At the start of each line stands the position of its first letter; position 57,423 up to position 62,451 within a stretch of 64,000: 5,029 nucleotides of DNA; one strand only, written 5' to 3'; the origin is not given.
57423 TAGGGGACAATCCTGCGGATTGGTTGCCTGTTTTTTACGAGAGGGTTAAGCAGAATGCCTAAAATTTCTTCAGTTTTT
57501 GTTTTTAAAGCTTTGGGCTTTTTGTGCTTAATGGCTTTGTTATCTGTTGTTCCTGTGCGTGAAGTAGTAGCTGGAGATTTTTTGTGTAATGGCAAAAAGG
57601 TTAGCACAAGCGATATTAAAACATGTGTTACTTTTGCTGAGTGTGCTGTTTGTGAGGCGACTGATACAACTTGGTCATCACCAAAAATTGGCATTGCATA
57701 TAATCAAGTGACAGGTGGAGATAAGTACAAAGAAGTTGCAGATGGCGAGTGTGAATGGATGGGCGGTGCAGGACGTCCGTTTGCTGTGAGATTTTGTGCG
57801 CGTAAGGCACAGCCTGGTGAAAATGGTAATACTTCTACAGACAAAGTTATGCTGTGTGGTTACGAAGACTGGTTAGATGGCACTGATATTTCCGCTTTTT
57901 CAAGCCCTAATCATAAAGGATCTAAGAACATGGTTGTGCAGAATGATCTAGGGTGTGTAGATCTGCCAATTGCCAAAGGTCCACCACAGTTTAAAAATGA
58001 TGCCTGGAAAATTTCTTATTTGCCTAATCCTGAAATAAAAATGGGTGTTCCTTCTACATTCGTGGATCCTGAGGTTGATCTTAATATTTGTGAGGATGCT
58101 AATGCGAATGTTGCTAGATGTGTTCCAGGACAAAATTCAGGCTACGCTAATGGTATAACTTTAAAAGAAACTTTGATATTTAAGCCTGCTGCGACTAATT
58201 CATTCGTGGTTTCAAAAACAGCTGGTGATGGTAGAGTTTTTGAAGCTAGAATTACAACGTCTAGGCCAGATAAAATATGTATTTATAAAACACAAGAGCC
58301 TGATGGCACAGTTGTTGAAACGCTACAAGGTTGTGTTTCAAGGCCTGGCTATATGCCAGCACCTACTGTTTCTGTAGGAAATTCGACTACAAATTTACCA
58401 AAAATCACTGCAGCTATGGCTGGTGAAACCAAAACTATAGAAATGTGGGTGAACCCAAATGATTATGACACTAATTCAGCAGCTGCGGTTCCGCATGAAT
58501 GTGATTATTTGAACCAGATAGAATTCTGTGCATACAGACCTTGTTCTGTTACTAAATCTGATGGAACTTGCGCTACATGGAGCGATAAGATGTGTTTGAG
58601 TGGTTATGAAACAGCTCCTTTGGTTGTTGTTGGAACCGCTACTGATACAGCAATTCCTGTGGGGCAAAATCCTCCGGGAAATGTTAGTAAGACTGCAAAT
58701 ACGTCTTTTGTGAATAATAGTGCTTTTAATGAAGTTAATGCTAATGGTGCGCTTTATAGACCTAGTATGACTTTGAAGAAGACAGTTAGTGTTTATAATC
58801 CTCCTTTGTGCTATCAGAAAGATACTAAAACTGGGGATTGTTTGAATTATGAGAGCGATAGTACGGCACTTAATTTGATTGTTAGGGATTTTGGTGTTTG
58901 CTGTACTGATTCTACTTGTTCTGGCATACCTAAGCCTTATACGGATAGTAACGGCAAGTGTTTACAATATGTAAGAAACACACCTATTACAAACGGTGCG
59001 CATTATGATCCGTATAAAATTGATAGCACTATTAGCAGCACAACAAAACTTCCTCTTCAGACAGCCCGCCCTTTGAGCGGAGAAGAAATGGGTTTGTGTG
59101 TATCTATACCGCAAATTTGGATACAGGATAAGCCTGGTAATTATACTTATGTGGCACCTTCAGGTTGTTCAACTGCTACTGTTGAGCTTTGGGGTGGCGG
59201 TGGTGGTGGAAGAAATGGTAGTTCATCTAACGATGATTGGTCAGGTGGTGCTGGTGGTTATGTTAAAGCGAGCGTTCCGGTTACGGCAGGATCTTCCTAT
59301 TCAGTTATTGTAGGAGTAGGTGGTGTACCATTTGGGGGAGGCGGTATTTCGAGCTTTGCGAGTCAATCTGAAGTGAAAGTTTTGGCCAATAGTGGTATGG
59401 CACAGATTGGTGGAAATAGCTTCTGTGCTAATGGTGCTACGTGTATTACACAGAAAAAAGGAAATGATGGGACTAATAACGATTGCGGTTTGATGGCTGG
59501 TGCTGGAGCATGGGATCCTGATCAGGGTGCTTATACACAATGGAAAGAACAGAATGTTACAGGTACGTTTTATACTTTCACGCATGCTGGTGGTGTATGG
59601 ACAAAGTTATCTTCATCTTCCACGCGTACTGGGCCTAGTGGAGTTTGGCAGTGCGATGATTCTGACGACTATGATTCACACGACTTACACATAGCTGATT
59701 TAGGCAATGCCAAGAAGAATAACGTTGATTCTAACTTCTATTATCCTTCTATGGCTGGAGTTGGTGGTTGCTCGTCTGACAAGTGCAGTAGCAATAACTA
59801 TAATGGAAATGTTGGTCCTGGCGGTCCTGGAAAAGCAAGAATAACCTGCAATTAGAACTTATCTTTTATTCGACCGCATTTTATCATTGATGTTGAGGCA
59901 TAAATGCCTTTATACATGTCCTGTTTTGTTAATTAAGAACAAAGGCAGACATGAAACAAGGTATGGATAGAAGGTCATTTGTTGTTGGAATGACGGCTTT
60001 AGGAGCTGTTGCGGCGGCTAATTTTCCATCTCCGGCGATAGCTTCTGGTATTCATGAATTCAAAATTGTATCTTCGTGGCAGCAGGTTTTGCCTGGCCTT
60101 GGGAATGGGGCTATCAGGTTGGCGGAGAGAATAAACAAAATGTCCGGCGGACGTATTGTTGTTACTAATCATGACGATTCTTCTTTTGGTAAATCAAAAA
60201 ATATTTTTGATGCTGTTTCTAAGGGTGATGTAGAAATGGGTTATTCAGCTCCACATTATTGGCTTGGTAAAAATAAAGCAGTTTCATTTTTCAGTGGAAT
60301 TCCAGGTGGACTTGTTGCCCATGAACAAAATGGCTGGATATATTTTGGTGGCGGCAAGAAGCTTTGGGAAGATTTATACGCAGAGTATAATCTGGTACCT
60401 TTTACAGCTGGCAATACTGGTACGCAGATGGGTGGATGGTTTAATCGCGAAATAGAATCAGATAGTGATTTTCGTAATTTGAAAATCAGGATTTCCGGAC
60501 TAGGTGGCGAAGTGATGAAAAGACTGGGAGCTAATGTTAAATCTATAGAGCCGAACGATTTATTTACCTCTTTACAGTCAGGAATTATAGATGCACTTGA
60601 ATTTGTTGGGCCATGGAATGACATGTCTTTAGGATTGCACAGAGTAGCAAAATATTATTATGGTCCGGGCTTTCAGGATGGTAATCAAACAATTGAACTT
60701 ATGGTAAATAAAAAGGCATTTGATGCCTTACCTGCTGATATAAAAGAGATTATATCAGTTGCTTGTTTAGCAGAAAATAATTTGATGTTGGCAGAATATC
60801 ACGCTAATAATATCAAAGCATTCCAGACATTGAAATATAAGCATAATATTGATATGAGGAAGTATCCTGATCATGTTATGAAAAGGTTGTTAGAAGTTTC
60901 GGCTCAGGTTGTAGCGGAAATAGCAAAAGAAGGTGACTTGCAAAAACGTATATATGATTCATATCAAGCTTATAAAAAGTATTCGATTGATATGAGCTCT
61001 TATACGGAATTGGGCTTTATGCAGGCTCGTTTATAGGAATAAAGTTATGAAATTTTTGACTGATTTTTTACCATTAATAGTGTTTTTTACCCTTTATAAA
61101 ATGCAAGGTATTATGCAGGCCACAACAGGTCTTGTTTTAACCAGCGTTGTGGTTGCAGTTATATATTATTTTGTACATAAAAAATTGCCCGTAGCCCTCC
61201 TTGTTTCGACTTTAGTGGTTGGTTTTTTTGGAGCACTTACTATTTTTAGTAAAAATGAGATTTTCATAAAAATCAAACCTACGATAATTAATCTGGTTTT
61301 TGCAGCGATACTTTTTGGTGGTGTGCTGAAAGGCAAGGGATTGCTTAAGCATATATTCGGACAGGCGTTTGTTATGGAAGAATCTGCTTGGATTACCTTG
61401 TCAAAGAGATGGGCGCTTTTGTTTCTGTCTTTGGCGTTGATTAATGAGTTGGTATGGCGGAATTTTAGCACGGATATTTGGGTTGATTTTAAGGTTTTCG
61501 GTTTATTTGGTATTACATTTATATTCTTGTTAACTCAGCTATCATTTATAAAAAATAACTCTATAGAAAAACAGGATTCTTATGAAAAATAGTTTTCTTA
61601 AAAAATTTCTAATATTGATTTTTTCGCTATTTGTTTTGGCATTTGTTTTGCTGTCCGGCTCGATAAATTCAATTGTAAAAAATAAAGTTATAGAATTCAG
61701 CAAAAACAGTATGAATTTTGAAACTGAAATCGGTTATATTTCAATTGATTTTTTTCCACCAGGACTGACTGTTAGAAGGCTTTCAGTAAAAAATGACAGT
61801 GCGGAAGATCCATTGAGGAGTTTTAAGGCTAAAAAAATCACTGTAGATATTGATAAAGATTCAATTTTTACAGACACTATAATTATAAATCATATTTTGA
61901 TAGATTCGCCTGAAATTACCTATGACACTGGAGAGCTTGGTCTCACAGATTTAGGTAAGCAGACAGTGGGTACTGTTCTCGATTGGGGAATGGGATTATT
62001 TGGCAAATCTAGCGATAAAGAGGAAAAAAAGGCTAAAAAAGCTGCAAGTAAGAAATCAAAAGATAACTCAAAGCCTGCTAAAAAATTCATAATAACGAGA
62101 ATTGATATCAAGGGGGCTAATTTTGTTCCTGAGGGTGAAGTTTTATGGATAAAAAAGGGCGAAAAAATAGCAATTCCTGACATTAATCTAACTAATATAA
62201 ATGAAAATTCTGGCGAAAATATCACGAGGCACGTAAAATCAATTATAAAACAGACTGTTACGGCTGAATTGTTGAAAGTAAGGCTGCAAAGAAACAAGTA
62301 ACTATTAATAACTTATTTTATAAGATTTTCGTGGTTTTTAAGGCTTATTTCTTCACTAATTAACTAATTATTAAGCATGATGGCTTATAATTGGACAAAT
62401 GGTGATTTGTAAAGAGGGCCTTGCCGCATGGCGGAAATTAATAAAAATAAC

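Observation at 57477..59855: Large exported protein with about 32 cysteines and a poly-glycine module, translationally coupled to virB4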

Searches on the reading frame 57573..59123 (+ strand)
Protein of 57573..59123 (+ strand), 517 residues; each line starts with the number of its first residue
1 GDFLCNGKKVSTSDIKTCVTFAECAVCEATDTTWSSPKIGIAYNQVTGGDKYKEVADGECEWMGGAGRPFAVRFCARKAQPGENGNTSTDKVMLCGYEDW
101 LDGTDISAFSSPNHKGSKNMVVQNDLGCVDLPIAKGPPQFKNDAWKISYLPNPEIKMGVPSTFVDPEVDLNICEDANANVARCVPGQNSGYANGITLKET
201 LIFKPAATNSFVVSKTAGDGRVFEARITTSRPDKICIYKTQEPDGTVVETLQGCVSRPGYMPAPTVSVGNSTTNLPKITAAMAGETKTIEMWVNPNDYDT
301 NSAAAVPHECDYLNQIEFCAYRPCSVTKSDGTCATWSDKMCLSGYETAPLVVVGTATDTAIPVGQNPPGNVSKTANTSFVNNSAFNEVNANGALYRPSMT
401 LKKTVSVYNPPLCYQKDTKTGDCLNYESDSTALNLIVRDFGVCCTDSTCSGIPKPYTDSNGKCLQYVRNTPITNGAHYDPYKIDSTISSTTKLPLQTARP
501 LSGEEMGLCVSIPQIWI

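Call 60: search_protein_families(library=pfam, alignment_id=A3, max_evalue=0.01)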
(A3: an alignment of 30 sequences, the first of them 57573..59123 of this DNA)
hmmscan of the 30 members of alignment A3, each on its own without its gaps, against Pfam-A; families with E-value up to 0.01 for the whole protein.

A. member 1, window:57573-59123:+ (517 aa): 0 families

B. families by the number of members that match (of 30 scanned): 7 families
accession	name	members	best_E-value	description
PF21722.4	Gly_rich_2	19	3e-18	Glycine-rich domain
PF11981.13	DUF3482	2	0.00074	Domain of unknown function (DUF3482)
PF13385.13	Laminin_G_3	1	3.1e-11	Concanavalin A-like lectin/glucanases superfamily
PF13488.11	Gly-zipper_Omp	1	0.0018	Glycine zipper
PF13441.11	Gly-zipper_YMGG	1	0.0024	YMGG-like Gly-zipper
PF02973.23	Sialidase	1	0.0043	Sialidase, N-terminal domain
PF21724.2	DUF6861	1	0.0092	Family of unknown function (DUF6861)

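Call 66: predict_structure(alignment_id=A3)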
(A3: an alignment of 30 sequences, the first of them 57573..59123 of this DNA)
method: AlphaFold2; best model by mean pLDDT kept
length: 517 residues; sequences in the alignment: 30
mean_pLDDT: 85.4   pTM: 0.84
mean pLDDT of the five models: 85.4, 85.2, 84.0, 83.6, 82.0
residues with pLDDT >= 90: 241; 70-90: 213; 50-70: 54; < 50: 9
segments of 3 or more residues with pLDDT < 50: 434-438, 515-517
pLDDT, mean of each block of 10 residues (from residue 1): 81 86 90 88 81 93 72 93 92 94 82 79 91 71 64 90 96 74 64 81 94 95 95 94 91 93 93 87 92 78 71 93 83 85 92 90 81 95 93 93 93 84 78 48 86 89 86 83 88 90 94 64
secondary structure, 60 per line:
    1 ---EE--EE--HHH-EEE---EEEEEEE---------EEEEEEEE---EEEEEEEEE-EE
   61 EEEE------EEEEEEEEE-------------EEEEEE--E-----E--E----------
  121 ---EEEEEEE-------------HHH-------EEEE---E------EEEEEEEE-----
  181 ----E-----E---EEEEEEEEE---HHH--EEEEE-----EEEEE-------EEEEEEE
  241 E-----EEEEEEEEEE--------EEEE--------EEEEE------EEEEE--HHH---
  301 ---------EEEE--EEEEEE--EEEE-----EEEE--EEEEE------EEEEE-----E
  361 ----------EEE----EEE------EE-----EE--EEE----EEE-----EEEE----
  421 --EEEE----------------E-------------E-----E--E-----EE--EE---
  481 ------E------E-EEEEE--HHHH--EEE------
elements in order: E16-18 E22-28 E38-45 E49-57 E59-64 E71-79 E93-98 E124-130 E154-157 E168-175 E195-203 E212-216 E222-226 E234-241 E247-256 E265-268 E277-281 E288-292 E310-313 E316-321 E324-327 E333-336 E339-343 E350-354 E371-373 E378-380 E398-400 E405-407 E413-416 E423-426 E496-500 H503-506 E509-511

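Call 92: search_protein_families(library=phrogs, proteins=[window:57573-59123:+], max_evalue=0.01)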
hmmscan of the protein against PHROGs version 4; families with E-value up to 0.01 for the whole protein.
window:57573-59123:+ (517 aa): 0 families

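Call 94: search_solved_structures(query=A3, max_evalue=1)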
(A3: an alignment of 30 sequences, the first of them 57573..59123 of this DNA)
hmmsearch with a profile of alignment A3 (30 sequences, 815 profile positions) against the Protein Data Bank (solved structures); distinct sequences matched with E-value up to 1: 0.

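Call 108: search_dna_similar(query=window:57573-59123:+, collection=plasmids, mode=protein, max_evalue=0.001, max_rows=10)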
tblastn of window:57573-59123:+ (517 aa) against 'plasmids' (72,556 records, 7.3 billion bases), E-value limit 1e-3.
No match.

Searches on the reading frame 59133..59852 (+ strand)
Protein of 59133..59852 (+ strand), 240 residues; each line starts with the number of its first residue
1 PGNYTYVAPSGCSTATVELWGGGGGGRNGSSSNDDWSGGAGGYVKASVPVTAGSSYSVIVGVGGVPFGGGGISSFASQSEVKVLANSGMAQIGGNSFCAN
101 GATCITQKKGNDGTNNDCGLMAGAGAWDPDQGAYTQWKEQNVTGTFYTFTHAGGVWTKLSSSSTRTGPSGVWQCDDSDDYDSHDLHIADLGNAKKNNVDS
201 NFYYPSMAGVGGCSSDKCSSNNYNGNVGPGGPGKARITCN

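Call 109: search_dna_similar(query=window:59133-59852:+, collection=phages, mode=protein, max_evalue=0.001, max_rows=12)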
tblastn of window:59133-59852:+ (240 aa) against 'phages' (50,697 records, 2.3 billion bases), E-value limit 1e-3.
No match.

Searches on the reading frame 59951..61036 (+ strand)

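Call 6: search_protein_families(library=pfam, proteins=[window:59951-61036:+], max_evalue=0.01)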
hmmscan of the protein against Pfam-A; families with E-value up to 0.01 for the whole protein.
window:59951-61036:+ (361 aa): 1 family
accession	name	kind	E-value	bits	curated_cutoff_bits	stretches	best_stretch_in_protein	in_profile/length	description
PF03480.18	DctP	-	6.1e-42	144.3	23.4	1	51-326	12-284/286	Bacterial extracellular solute-binding protein, family 7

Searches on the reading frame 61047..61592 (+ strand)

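Call 6: search_protein_families(library=pfam, proteins=[window:61047-61592:+], max_evalue=0.01)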
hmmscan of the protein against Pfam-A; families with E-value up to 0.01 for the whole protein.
window:61047-61592:+ (181 aa): 1 family
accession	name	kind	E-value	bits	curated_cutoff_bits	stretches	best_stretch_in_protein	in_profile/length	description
PF04279.20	IspA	-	1.2e-51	175.8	28.7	1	1-172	1-173/176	Intracellular septation protein A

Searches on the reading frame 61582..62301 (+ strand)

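Call 6: search_protein_families(library=pfam, proteins=[window:61582-62301:+], max_evalue=0.01)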
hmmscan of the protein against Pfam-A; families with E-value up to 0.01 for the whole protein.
window:61582-62301:+ (239 aa): 2 families
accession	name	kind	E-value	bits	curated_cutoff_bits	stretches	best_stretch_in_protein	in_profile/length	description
PF05359.17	DUF748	-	1.6e-10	40.2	50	1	4-182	12-165/1037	Domain of Unknown Function (DUF748)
PF08118.16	MDM31_MDM32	-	0.0032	16.6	28.9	1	150-227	291-366/523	Yeast mitochondrial distribution and morphology (MDM) proteins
